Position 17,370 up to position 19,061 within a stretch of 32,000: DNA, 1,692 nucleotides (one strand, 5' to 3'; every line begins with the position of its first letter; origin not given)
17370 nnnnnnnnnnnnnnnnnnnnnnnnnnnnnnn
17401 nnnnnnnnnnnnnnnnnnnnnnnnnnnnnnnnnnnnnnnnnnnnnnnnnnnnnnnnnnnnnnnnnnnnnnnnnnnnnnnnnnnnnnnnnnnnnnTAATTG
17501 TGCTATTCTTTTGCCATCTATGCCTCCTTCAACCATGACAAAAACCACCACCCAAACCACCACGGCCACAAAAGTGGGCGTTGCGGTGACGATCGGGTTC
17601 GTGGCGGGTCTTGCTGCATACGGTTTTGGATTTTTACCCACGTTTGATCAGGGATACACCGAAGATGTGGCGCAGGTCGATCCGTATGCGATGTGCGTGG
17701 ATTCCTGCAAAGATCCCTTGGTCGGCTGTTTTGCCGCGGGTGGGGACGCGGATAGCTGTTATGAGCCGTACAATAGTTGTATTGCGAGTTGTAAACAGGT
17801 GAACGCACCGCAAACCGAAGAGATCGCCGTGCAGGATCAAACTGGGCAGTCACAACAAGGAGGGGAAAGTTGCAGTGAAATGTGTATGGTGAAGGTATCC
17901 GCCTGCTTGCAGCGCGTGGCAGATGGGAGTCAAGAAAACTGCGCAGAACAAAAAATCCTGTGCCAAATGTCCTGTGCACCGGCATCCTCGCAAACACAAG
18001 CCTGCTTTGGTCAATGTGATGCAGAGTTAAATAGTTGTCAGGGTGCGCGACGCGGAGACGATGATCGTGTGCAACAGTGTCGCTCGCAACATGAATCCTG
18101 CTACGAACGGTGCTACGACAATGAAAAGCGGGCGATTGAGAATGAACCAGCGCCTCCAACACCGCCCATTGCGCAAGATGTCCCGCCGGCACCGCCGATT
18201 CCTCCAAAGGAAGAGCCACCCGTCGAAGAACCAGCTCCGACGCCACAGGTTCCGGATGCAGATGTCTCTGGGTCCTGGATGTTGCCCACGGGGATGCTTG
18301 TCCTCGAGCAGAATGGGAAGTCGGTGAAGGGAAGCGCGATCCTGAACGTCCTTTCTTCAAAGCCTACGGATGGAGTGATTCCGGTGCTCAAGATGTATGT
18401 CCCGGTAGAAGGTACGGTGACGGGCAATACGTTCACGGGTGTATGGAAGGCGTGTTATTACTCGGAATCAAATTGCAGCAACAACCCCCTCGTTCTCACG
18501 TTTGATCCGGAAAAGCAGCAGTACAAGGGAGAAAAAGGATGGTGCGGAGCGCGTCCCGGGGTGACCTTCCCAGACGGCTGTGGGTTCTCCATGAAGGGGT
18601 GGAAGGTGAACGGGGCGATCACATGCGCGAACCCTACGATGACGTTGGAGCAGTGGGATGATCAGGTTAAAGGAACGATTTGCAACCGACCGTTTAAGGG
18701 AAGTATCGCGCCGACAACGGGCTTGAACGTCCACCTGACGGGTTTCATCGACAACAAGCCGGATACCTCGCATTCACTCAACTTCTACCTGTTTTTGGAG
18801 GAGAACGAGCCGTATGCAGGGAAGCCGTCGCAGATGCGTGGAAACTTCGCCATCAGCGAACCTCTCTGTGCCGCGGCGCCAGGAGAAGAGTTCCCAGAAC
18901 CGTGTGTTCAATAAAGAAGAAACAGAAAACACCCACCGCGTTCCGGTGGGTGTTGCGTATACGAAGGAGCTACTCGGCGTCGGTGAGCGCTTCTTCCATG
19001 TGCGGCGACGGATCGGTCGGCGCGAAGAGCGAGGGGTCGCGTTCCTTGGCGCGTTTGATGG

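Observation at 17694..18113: Three tandem mirror-symmetric six-cysteine modules (CX3CX6C...CX6CX3C) in an exported protein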

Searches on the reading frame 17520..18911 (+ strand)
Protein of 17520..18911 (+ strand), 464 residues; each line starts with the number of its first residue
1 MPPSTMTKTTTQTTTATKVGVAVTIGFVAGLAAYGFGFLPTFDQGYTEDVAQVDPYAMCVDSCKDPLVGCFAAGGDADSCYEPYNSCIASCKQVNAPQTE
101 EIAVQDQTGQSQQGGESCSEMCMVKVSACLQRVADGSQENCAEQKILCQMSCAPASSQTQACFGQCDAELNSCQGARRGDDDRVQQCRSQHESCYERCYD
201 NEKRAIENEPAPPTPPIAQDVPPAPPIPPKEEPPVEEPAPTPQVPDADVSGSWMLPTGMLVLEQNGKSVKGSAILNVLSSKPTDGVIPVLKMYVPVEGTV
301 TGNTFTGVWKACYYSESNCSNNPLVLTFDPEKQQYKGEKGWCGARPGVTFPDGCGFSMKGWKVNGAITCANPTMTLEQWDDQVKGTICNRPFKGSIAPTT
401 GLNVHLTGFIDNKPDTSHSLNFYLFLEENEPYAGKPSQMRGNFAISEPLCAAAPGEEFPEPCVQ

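Call 4: search_protein_families(library=pfam, proteins=[window:17520-18911:+], max_evalue=1)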
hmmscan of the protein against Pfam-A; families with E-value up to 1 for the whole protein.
window:17520-18911:+ (464 aa): 0 families

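Call 5: search_protein_families(library=ncbifam, proteins=[window:17520-18911:+], max_evalue=1)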
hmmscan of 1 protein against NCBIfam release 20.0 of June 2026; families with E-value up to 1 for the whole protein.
window:17520-18911:+ (464 aa): 0 families

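Call 6: search_solved_structures(query=window:17520-18911:+, max_evalue=10)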
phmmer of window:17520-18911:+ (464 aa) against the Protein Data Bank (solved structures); distinct sequences matched with E-value up to 10: 0.

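Call 7: find_homologous_proteins(query=window:17520-18911:+, max_evalue=0.01)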
Query window:17520-18911:+ (464 aa): 1 proteins with E <= 0.01 among 5791 candidates.
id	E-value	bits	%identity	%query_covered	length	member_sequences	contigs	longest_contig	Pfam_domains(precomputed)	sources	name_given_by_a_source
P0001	0.0e+0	1089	100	100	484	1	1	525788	-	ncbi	-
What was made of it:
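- Tried and rejected: The whole protein found only itself (call 7).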

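Call 9: find_encoding_contigs(protein=P0001, flank=10000, max_places=3)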
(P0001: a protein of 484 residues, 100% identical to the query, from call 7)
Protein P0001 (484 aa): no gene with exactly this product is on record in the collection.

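Call 15: search_protein_representatives(protein=window:17520-18911:+)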
Query: 464 residues. Proteins with E-value up to 0.001 (for the whole library): 27; up to 1e-10: 2; up to 1e-30: 2. The best 27 are listed.
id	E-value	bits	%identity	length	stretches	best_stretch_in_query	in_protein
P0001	0.0e+00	1088.8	100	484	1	1-464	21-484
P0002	8.1e-32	127.0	27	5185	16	180-238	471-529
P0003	7.2e-09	51.4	33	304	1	240-463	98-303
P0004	1.6e-08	50.3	36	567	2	7-101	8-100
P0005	4.6e-07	45.4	35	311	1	210-462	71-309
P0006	8.9e-07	44.5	39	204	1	296-407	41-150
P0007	9.5e-07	44.4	36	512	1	212-395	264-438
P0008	1.3e-06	44.0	35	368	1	249-463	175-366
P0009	3.0e-06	42.7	32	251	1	222-463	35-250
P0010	4.3e-06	42.2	34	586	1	247-463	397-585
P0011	7.7e-06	41.4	42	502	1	4-108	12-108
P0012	1.3e-05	40.6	35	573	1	240-462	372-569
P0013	4.3e-05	38.9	39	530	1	251-424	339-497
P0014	7.8e-05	38.1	40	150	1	246-388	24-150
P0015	1.0e-04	37.7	34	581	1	247-463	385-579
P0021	2.5e-04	36.4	30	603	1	7-222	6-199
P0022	5.5e-04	35.2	40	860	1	6-129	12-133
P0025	9.0e-04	34.6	33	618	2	5-95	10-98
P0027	9.9e-04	34.4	35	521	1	248-463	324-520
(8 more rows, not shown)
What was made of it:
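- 18267..18911 (+): C-terminal all-beta domain. It is an internal duplication of a unit of about 100 aa, each copy ending WCG[AW]R...C (C-x11-C). It has 8 Cys in total. The family has no Pfam entry and also occurs with other N-terminal parts. Hits P0003-P0027 (call 15).
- Tried and rejected: Exhaustive representative search (call 15).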

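Call 26: search_protein_families(library=pfam, proteins=[P0004, P0021, P0022, P0025, P0011, P0003, P0010], max_evalue=0.1)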
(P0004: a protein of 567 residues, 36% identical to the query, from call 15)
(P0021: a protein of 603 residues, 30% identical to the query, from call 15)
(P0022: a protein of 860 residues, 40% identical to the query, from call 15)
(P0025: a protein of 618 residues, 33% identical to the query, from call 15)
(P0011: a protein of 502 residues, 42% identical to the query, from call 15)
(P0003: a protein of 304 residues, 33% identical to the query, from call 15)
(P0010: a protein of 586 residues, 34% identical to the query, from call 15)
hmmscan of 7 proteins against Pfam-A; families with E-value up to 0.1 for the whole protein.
P0004 (567 aa): 0 families

P0021 (603 aa): 0 families

P0022 (860 aa): 1 family
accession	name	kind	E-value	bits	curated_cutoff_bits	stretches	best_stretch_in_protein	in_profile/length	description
PF01364.23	Peptidase_C25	-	1.8e-25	90.5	23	2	232-404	1-149/374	Peptidase family C25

P0025 (618 aa): 0 families

P0011 (502 aa): 0 families

P0003 (304 aa): 1 family
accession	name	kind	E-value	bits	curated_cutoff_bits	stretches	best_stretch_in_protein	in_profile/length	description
PF07617.17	DUF1579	-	0.069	13.5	25.2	0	102-177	38-112/155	Protein of unknown function (DUF1579)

P0010 (586 aa): 1 family
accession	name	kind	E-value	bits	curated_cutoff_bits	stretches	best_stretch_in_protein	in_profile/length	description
PF16158.11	N_BRCA1_IG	-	1.2e-19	71.3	28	1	205-304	1-108/108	Ig-like domain from next to BRCA1 gene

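Call 44: search_protein_families(library=ncbifam, proteins=[P0004, P0003], max_evalue=0.01)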
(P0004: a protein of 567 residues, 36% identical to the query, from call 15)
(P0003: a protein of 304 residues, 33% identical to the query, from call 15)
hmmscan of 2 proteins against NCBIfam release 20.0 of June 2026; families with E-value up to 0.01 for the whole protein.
P0004 (567 aa): 0 families

P0003 (304 aa): 0 families

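Call 52: list_cluster_members(proteins=[P0001, P0004, P0011, P0021, P0022, P0025, P0003, P0005])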
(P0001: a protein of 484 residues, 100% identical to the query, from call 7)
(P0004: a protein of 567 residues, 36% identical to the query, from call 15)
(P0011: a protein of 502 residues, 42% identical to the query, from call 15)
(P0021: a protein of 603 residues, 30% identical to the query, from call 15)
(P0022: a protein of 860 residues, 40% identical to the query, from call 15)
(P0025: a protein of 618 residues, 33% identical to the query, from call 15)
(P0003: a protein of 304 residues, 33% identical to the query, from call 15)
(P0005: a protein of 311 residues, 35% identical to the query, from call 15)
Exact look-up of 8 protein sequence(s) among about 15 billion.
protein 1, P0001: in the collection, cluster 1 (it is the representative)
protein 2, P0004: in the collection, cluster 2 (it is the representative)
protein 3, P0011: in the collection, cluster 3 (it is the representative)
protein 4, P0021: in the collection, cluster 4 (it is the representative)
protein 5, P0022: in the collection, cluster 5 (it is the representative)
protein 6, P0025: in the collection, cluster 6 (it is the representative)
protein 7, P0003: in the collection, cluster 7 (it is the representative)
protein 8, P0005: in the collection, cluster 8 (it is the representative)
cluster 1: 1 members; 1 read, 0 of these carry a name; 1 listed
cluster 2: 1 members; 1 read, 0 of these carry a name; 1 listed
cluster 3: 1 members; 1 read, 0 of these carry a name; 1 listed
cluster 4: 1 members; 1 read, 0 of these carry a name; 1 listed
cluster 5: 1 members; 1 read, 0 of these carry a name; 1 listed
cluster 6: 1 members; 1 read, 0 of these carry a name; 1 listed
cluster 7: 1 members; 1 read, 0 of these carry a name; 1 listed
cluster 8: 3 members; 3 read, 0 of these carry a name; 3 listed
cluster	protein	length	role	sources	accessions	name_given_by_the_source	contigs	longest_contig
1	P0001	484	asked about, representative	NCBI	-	-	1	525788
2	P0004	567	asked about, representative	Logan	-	-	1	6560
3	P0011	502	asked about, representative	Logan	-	-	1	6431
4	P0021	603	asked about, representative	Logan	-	-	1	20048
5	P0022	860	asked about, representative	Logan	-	-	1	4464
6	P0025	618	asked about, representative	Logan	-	-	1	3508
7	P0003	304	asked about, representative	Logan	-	-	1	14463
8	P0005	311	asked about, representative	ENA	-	-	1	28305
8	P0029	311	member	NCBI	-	-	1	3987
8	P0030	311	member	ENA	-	-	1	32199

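Call 53: find_encoding_contigs(protein=P0021, flank=5000, max_places=2)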
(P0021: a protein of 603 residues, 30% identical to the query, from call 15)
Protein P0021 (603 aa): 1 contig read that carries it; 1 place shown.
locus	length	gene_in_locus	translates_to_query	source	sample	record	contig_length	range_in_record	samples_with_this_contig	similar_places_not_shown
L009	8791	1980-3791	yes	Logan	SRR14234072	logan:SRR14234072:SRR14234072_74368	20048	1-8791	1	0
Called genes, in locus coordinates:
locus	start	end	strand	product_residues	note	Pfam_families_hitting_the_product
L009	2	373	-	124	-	?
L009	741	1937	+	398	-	PF13191:AAA_16 (weak), PF23569:NBD_SMAX1 (weak), PF13401:AAA_22 (faint), PF00004:AAA, PF17871:AAA_lid_9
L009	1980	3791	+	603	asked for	-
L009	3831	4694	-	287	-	PF13793:Pribosyltran_N, PF00156:Pribosyltran, PF14572:Pribosyl_synth (faint)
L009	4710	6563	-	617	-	PF12229:PG_binding_4 (faint), PF04294:VanW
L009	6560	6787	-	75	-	-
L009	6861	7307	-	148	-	PF00011:HSP20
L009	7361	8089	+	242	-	PF18884:TSP3_bac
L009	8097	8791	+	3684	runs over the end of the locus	PF02018:CBM_4_9 (faint)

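Call 54: find_encoding_contigs(protein=P0022, flank=5000, max_places=2)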
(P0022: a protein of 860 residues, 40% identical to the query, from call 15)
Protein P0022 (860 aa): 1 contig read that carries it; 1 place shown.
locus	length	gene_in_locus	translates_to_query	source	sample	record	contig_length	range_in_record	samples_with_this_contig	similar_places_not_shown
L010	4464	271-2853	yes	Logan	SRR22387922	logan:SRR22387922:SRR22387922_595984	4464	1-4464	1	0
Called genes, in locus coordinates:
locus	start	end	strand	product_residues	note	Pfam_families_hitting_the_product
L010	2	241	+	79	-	?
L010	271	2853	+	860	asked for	PF01364:Peptidase_C25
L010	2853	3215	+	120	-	-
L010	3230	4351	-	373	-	PF01180:DHO_dh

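Call 56: find_encoding_contigs(protein=P0004, flank=4000, max_places=2)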
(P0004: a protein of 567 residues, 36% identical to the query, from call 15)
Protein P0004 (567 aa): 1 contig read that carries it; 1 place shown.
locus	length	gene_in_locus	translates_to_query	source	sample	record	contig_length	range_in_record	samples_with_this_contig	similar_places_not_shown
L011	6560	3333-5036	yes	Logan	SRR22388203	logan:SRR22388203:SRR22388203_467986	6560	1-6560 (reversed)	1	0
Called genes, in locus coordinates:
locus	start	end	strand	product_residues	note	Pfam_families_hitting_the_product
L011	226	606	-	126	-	-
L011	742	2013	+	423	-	PF00587:tRNA-synt_2b, PF03129:HGTP_anticodon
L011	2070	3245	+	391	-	PF13191:AAA_16 (weak), PF23569:NBD_SMAX1 (weak), PF00004:AAA, PF13401:AAA_22 (faint), PF17871:AAA_lid_9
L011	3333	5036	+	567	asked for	-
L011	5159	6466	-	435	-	-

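Call 57: find_encoding_contigs(protein=P0011, flank=4000, max_places=2)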
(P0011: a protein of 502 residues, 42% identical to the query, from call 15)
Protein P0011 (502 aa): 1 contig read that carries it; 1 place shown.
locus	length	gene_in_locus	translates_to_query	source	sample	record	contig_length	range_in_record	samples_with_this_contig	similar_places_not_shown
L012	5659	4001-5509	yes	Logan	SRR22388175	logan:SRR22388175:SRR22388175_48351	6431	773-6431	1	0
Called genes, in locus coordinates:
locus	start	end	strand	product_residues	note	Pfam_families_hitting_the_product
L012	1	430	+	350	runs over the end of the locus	PF00953:Glycos_transf_4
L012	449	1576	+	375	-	PF01098:FTSW_RODA_SPOVE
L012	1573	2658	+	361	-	PF03033:Glyco_transf_28, PF04101:Glyco_tran_28_C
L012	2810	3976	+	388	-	PF01637:ATPase_2 (faint), PF13191:AAA_16, PF23569:NBD_SMAX1 (weak), PF00004:AAA, PF17871:AAA_lid_9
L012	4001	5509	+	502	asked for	-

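Call 58: find_encoding_contigs(protein=P0025, flank=4000, max_places=2)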
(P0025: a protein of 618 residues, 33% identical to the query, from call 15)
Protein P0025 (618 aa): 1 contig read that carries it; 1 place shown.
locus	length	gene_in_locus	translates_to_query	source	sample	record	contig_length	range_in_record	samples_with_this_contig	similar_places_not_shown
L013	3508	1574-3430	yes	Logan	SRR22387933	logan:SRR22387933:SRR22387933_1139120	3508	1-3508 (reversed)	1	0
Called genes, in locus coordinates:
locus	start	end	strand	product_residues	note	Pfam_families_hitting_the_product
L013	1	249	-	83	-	?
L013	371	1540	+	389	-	PF01637:ATPase_2 (faint), PF13191:AAA_16 (weak), PF23569:NBD_SMAX1 (weak), PF00004:AAA, PF17871:AAA_lid_9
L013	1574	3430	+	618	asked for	-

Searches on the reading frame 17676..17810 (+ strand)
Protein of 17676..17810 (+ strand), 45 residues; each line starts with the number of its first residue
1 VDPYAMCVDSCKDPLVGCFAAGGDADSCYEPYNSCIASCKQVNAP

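Call 68: search_solved_structures(query=A6, max_evalue=10, show_alignments=3)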
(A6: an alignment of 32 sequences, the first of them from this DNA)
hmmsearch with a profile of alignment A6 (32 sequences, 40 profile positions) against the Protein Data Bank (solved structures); distinct sequences matched with E-value up to 10: 0.

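Call 71: find_homologous_proteins(query=A7, max_evalue=10)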
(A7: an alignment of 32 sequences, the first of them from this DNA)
Query A7 (32 sequences): no candidate shares three 5-residue words with the query. No homologue found.
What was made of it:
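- None beyond the absence of hits in the word-indexed protein searches (calls 7, 71).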

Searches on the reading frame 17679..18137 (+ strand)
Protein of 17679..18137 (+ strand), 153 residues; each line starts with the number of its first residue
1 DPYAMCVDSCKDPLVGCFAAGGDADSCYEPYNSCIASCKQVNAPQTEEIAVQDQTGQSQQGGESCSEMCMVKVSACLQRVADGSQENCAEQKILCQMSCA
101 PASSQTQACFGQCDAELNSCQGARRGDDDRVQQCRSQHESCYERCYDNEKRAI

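Call 67: search_protein_families(library=pfam, proteins=[window:17679-18137:+], max_evalue=10)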
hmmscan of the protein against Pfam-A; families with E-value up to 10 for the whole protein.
seq(153 aa): 0 families

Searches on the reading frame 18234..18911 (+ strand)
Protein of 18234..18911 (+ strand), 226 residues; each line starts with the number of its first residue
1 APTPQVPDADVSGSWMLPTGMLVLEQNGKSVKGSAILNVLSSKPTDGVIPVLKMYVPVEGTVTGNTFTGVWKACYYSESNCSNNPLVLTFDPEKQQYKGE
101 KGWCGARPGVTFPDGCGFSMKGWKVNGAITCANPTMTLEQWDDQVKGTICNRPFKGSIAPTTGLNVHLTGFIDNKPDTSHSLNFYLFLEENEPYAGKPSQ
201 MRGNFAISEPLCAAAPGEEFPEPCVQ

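Call 59: predict_structure(alignment_id=A5)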
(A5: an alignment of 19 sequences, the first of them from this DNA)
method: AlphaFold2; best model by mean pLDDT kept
length: 226 residues; sequences in the alignment: 19
mean_pLDDT: 86.9   pTM: 0.81
mean pLDDT of the five models: 86.9, 85.4, 84.6, 83.5, 75.8
residues with pLDDT >= 90: 130; 70-90: 71; 50-70: 25; < 50: 0
segments of 3 or more residues with pLDDT < 50: none
pLDDT, mean of each block of 10 residues (from residue 1): 68 93 96 88 62 85 96 81 93 94 93 94 91 92 95 92 85 80 82 72 88 93 87
secondary structure, 60 per line:
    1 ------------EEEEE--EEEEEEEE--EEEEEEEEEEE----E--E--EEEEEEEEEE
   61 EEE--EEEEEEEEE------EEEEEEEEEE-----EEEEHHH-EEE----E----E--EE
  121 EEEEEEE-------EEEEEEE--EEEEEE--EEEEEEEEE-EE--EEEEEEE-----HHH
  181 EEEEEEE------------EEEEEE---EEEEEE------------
elements in order: E13-17 E20-27 E30-40 E51-63 E66-74 E81-90 E96-99 E104-106 E119-127 E135-141 E144-149 E152-160 E166-172 E181-187 E200-205 E209-214
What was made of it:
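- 18267..18911 (+): AF2 pLDDT 86.9, pTM 0.81, 16 strands (call 59).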

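Call 62: fold_search(model_id=the predicted structure, library=pdb)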
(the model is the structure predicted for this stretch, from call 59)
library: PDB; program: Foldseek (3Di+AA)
matches with E <= 10: 719; with E <= 0.001: 0
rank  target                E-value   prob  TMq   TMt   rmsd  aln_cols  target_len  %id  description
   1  5mc9_A                2.9e-03  0.41  0.17  0.10  20.3       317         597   12  Crystal structure of the heterotrimeric integrin-binding region of laminin-111 (released 2017-02-08)
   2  2wjs                  3.2e-03  0.54  0.17  0.08  21.6       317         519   10  Crystal structure of the LG1-3 region of the laminin alpha2 chain (released 2009-06-23)
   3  5ik7_B                1.4e-02  0.15  0.12  0.09  18.9       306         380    9  Laminin A2LG45 I-form, Apo. (released 2016-08-10)
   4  5ik8_B                1.5e-02  0.15  0.13  0.09  19.0       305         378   10  Laminin A2LG45 I-form, G6/7 bound. (released 2016-08-10)
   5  2jd4_B                1.7e-02  0.18  0.15  0.10  19.6       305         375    9  Mouse laminin alpha1 chain, domains LG4-5 (released 2007-02-27)
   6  5ik7_A                1.9e-02  0.14  0.12  0.10  18.4       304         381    8  Laminin A2LG45 I-form, Apo. (released 2016-08-10)
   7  5vzt_D                3.0e-02  0.80  0.28  0.17  14.8       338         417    8  Crystal structure of the Skp1-FBXO31 complex (released 2018-01-17)
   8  5ik4                  3.3e-02  0.11  0.12  0.09  18.7       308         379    9  Laminin A2LG45 C-form, Apo. (released 2016-08-10)
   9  1dyk                  4.1e-02  0.09  0.12  0.09  19.0       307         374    8  Laminin alpha 2 chain LG4-5 domain pair (released 2001-02-04)
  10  1okq                  4.7e-02  0.09  0.13  0.09  19.0       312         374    9  LAMININ ALPHA 2 CHAIN LG4-5 DOMAIN PAIR, CA1 SITE MUTANT (released 2003-09-11)
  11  4aym_C                7.6e-02  0.57  0.27  0.26  15.8       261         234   11  Structure of a complex between CCPs 6 and 7 of Human Complement Factor H and Neisseria meningitidis FHbp Variant 3 P10 (released 2012-11-07)
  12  2w7q_A                8.0e-02  0.33  0.18  0.21  16.0       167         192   11  Structure of Pseudomonas aeruginosa LolA (released 2009-12-29)
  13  5vzt_B                8.4e-02  0.63  0.29  0.17  15.3       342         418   10  Crystal structure of the Skp1-FBXO31 complex (released 2018-01-17)
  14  6vhh_A                8.4e-02  0.11  0.15  0.03  20.5       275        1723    9  Human Teneurin-2 and human Latrophilin-3 binary complex (released 2020-06-03)
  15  4ghb_A                8.8e-02  0.25  0.20  0.18  17.2       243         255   10  Crystal structure of a porin-like protein (BACUNI_01323) from Bacteroides uniformis ATCC 8492 at 2.32 A resolution (released 2012-08-29)
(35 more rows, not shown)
